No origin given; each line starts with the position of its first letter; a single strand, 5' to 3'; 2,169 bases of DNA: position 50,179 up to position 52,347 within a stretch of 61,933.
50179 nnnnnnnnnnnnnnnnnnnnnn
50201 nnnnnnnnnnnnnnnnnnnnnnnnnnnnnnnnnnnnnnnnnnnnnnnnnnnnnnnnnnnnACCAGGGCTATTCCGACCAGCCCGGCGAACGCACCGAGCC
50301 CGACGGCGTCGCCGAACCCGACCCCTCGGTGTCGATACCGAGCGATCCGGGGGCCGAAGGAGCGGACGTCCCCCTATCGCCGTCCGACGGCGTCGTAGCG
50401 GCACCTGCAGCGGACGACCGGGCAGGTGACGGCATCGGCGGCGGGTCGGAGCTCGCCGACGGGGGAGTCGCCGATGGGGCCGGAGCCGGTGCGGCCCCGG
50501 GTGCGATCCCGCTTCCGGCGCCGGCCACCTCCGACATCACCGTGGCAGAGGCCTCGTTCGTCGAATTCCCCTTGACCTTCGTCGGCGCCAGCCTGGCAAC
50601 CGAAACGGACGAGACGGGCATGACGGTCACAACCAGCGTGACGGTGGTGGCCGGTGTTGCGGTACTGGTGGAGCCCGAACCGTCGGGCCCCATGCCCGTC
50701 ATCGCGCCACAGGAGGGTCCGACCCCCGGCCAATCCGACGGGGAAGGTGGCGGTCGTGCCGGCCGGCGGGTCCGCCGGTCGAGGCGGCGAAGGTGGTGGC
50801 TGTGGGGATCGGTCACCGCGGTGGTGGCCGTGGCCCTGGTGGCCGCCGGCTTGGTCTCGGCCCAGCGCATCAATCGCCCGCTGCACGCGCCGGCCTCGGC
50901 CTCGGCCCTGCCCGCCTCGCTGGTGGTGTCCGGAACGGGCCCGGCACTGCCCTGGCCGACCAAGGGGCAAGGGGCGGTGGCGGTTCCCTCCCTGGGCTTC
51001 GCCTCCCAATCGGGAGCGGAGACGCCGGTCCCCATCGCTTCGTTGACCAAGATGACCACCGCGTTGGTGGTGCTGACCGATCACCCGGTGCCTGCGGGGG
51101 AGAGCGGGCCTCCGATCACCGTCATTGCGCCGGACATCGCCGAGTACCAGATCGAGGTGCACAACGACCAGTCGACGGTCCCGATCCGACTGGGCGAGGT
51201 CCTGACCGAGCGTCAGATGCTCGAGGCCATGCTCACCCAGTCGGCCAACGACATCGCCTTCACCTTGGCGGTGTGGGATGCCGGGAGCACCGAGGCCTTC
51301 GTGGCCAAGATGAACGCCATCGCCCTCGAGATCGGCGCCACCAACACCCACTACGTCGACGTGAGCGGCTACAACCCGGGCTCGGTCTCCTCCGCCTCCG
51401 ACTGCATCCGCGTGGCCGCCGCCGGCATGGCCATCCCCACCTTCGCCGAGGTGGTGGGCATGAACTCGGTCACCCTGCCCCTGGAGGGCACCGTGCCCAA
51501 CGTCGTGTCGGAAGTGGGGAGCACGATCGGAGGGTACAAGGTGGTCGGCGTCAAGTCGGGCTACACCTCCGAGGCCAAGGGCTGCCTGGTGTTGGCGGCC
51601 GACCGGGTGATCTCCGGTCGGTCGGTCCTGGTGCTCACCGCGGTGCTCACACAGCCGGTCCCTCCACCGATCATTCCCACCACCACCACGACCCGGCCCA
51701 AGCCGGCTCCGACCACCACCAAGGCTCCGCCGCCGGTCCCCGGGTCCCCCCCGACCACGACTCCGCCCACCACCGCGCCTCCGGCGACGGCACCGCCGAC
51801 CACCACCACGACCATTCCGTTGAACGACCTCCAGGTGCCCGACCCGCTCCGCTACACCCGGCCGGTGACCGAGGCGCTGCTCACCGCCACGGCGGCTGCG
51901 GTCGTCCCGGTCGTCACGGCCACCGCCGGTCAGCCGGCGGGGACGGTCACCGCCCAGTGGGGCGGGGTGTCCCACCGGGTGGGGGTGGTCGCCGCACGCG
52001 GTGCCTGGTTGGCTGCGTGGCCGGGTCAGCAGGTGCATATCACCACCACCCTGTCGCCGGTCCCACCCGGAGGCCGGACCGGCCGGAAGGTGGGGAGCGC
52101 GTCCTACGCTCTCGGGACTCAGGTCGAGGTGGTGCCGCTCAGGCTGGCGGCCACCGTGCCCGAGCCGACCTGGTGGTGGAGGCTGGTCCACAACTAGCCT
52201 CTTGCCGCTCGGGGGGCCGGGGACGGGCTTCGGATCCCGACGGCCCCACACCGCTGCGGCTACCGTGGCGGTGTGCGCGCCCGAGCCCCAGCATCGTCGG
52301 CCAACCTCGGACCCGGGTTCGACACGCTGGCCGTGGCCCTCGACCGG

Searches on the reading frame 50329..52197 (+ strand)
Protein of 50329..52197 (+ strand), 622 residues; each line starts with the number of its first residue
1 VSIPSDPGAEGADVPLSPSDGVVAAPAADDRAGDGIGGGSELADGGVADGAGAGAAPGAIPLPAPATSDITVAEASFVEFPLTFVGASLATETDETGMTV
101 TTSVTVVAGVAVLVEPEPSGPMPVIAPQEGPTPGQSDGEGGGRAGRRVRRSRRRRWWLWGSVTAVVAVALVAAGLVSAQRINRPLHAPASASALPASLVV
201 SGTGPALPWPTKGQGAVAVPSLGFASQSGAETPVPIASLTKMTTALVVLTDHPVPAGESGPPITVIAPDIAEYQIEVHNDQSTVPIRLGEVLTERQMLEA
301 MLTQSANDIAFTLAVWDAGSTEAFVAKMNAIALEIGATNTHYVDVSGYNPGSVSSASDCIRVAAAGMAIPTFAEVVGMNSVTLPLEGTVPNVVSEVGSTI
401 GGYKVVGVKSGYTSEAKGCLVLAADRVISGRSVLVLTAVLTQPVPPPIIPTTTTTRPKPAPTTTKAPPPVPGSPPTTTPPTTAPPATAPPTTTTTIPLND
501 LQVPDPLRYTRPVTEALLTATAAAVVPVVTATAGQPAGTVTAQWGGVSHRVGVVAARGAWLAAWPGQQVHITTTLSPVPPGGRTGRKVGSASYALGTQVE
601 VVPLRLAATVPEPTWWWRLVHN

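Call 43: search_protein_families(library=pfam, proteins=[window:50329-52197:+], max_evalue=0.0001)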
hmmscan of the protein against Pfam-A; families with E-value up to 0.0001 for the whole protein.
window:50329-52197:+ (622 aa): 1 family
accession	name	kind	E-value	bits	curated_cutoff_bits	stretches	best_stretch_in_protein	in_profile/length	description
PF00768.25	Peptidase_S11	-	1.6e-25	90.4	27.6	1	230-426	31-225/239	D-alanyl-D-alanine carboxypeptidase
